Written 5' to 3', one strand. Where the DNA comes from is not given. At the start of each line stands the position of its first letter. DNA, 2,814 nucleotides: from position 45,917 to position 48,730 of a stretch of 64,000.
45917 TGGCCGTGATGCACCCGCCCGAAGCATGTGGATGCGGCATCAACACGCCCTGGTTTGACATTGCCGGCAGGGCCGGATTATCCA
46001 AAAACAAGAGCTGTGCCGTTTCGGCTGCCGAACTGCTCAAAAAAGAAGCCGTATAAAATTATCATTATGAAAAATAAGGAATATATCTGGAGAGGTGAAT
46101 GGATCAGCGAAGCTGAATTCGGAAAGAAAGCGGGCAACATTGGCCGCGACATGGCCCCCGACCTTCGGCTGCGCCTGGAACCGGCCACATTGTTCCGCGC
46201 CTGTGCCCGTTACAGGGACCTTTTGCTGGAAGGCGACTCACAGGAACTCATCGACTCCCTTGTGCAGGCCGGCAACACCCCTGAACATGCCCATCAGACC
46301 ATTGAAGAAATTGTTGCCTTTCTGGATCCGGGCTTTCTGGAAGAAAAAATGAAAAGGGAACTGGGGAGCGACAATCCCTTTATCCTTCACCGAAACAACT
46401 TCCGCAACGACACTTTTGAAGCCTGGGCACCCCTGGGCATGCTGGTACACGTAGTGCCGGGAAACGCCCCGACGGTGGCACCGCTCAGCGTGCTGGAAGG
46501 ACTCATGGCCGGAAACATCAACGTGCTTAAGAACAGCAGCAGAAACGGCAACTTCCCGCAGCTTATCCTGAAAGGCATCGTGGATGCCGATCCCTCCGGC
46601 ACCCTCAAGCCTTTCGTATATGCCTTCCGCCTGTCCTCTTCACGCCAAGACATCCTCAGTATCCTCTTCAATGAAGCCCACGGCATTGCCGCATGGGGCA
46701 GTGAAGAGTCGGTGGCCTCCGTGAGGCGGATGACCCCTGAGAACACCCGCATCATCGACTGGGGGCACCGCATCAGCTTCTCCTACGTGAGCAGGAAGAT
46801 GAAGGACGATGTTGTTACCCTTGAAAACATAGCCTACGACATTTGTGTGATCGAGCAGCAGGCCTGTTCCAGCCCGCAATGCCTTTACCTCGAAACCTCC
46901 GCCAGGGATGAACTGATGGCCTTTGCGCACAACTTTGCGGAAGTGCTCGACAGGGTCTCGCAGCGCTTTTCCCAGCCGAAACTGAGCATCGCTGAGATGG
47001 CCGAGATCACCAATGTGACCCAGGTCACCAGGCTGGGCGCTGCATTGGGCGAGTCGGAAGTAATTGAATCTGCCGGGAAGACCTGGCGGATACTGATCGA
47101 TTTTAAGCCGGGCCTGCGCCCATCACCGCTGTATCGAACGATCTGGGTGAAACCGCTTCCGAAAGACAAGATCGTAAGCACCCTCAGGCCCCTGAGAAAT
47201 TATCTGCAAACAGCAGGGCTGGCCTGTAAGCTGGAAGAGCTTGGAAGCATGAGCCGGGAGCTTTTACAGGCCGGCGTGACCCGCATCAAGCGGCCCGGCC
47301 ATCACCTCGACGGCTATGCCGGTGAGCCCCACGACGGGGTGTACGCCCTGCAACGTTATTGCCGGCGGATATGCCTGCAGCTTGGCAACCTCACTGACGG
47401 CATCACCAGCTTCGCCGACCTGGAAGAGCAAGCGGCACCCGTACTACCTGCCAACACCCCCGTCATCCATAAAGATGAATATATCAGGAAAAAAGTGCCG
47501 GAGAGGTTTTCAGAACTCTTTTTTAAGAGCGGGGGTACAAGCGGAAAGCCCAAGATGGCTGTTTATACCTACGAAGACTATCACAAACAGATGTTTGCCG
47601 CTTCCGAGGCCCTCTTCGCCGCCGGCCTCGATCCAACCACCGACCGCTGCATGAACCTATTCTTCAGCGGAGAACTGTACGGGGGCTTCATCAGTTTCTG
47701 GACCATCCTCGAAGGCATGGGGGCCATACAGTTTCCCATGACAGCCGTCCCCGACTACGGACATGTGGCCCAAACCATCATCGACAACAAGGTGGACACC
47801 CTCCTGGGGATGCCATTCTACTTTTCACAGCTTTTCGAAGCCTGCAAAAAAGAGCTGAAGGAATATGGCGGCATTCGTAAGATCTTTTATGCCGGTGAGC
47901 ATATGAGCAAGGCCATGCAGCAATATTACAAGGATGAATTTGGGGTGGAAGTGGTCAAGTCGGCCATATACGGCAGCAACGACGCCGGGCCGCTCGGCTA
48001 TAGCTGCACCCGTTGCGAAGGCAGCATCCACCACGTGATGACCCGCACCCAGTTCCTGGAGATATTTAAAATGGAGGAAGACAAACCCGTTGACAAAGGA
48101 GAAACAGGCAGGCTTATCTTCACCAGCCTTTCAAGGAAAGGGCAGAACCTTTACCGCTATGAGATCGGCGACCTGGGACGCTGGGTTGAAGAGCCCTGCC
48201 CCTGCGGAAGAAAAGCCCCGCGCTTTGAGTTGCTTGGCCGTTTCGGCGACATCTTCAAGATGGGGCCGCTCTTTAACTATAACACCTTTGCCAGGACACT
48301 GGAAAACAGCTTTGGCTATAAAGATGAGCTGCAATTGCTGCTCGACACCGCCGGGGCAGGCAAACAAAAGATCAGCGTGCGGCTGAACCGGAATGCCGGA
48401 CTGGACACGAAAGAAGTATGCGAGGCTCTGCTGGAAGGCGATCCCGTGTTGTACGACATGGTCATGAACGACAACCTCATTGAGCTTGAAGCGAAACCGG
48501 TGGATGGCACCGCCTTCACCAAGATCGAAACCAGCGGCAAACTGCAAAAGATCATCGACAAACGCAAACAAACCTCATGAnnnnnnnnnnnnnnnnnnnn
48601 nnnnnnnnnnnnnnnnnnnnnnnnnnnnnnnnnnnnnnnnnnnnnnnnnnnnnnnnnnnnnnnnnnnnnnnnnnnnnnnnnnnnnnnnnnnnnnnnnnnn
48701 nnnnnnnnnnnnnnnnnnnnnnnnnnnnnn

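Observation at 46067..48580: LuxC-type reductase fused in one ORF to a PaaK-like module that is a paralog of the stand-alone gene two positions upstream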

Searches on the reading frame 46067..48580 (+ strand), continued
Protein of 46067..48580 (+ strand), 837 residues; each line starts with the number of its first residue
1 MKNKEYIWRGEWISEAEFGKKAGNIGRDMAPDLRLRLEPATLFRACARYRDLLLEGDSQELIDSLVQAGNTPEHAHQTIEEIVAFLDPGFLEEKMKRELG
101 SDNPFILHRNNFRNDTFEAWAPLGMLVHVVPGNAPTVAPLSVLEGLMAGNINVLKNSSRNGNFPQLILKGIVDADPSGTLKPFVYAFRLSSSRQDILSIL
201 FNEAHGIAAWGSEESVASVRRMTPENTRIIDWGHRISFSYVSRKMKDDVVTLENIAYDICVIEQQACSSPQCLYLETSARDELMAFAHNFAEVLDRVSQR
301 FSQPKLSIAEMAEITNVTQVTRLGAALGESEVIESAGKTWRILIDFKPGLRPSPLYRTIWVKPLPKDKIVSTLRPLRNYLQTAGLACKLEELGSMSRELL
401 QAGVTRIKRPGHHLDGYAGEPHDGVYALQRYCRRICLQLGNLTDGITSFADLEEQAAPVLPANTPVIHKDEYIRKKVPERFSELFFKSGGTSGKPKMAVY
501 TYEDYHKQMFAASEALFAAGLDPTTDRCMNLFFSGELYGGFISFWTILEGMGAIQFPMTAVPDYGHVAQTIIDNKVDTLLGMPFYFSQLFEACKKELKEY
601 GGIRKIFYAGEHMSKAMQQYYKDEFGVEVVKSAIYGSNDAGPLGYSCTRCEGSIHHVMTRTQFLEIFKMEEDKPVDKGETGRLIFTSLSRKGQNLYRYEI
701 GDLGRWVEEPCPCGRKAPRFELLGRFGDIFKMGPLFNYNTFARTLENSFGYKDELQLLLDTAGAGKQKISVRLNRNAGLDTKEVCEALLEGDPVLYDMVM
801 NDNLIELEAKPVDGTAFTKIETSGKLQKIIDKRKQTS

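Call 64: search_protein_families(library=pfam, alignment_id=A4, max_evalue=0.001)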
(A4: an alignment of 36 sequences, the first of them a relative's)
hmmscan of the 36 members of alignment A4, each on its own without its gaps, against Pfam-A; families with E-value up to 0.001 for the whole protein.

A. member 1, L042:4471-5697:+ (408 aa): 2 families
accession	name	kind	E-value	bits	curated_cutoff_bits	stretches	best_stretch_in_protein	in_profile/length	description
PF07690.21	MFS_1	-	5.1e-22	78.7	33.4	1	17-361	1-342/347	Major Facilitator Superfamily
PF05977.19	MFS_3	-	3.1e-06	26.4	27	1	17-348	15-337/524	Transmembrane secretion effector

B. families by the number of members that match (of 36 scanned): 28 families (the first 25 are shown)
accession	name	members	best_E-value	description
PF07690.21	MFS_1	18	2.6e-35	Major Facilitator Superfamily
PF05977.19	MFS_3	14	1.7e-30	Transmembrane secretion effector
PF16360.10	GTP-bdg_M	4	1.1e-28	GTP-binding GTPase Middle Region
PF13167.11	GTP-bdg_N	4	4.3e-26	GTP-binding GTPase N-terminal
PF01926.29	MMR_HSR1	4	4.5e-19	50S ribosome-binding GTPase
PF03193.22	RsgA_GTPase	4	3.1e-06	RsgA GTPase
PF00350.29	Dynamin_N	4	1.6e-05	Dynamin family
PF07963.17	N_methyl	3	1.4e-05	Prokaryotic N-terminal methylation motif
PF03222.19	Trp_Tyr_perm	2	4.8e-49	Tryptophan/tyrosine permease family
PF02421.24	FeoB_N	2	0.00039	Ferrous iron transport protein B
PF02569.21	Pantoate_ligase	1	2.4e-91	Pantoate-beta-alanine ligase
PF07556.16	DUF1538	1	4.6e-70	Protein of unknown function (DUF1538)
PF12784.13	PDDEXK_2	1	1e-53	PD-(D/E)XK nuclease family transposase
PF01028.25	Topoisom_I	1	5e-43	Eukaryotic DNA topoisomerase I, catalytic core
PF13635.12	DUF4143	1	1.2e-40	Domain of unknown function (DUF4143)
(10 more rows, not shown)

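Call 108: find_encoding_contigs(protein=window:46067-48580:+, flank=1000, max_places=4)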
Protein window:46067-48580:+ (837 aa): 1 contig read that carries it; 1 place shown.
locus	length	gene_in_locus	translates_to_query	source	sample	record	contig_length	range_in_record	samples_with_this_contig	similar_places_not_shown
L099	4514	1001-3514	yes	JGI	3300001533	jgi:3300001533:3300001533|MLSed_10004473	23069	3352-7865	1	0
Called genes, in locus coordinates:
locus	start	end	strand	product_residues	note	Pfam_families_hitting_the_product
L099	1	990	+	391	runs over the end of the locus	PF04443:LuxE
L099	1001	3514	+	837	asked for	PF05893:LuxC, PF00501:AMP-binding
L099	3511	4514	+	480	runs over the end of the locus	PF13581:HATPase_c_2, PF00583:Acetyltransf_1 (faint)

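Call 109: search_protein_representatives(protein=window:46067-48580:+)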
Query: 837 residues. Proteins with E-value up to 0.001 (for the whole library): 8632; up to 1e-10: 1670; up to 1e-30: 418. The best 150 are listed.
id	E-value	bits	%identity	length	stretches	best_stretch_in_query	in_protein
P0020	0.0e+00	1078.9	57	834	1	3-833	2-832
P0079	8.5e-247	837.8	48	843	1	7-834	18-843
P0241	4.3e-231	785.8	46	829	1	38-834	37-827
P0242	1.1e-227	774.5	45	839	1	3-833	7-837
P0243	3.1e-225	766.4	45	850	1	6-834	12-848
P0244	2.1e-222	757.1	43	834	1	5-833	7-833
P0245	5.7e-222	755.6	43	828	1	6-834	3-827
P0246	1.9e-217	740.7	43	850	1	4-834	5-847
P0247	1.2e-209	714.8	43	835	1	4-833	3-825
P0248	3.8e-209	713.2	42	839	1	5-835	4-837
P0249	1.9e-206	704.3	41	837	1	1-834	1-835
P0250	1.3e-204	698.2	44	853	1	61-835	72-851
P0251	4.3e-204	696.5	42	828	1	29-833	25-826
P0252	1.1e-202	691.9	42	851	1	2-834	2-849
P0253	1.9e-202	691.0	43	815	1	69-834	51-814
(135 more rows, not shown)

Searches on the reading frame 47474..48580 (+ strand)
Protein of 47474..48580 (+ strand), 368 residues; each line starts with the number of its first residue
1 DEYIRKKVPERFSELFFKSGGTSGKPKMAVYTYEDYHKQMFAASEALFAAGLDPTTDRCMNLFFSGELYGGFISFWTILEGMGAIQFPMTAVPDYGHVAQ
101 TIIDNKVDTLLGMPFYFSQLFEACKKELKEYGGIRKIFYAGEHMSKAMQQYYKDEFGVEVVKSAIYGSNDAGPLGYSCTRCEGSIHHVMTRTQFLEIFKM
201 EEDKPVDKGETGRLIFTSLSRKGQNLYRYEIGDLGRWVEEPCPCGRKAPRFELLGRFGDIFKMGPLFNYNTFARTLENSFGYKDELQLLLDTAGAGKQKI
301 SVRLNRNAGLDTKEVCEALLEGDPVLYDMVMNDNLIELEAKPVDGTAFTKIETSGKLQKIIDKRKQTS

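Call 53: search_solved_structures(query=window:47474-48580:+, max_evalue=0.001)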
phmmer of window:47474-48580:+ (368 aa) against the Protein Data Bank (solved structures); distinct sequences matched with E-value up to 0.001: 8.
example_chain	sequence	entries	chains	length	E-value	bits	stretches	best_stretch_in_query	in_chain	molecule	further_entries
9s3l_A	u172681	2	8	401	4.3e-15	59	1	16-263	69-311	Phenylacetate-CoA ligase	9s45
4r1l_A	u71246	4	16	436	1.7e-14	57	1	17-263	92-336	Phenylacetate-coenzyme A ligase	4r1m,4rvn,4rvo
6wuq_A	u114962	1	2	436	7.1e-10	41.8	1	15-264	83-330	AjiA1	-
6hdw_A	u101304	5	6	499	1.6e-09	40.7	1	13-291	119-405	2-hydroxyisobutyryl-CoA synthetase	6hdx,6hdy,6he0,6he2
2y4o_A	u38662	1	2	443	3.7e-09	39.4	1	17-259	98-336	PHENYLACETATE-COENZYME A LIGASE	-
6siw_A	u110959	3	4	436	4.9e-09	39.1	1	16-266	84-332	PaaK-like ligase (AMP-dependent synthetase and ligase) | AMP-dependent synthetase and ligase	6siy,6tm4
6siw_B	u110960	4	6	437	4.9e-09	39.1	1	16-266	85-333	PaaK-like ligase (AMP-dependent synthetase and ligase) | AMP-dependent synthetase and ligase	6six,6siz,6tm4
2y27_A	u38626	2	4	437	1.9e-07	33.8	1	10-261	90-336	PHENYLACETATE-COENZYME A LIGASE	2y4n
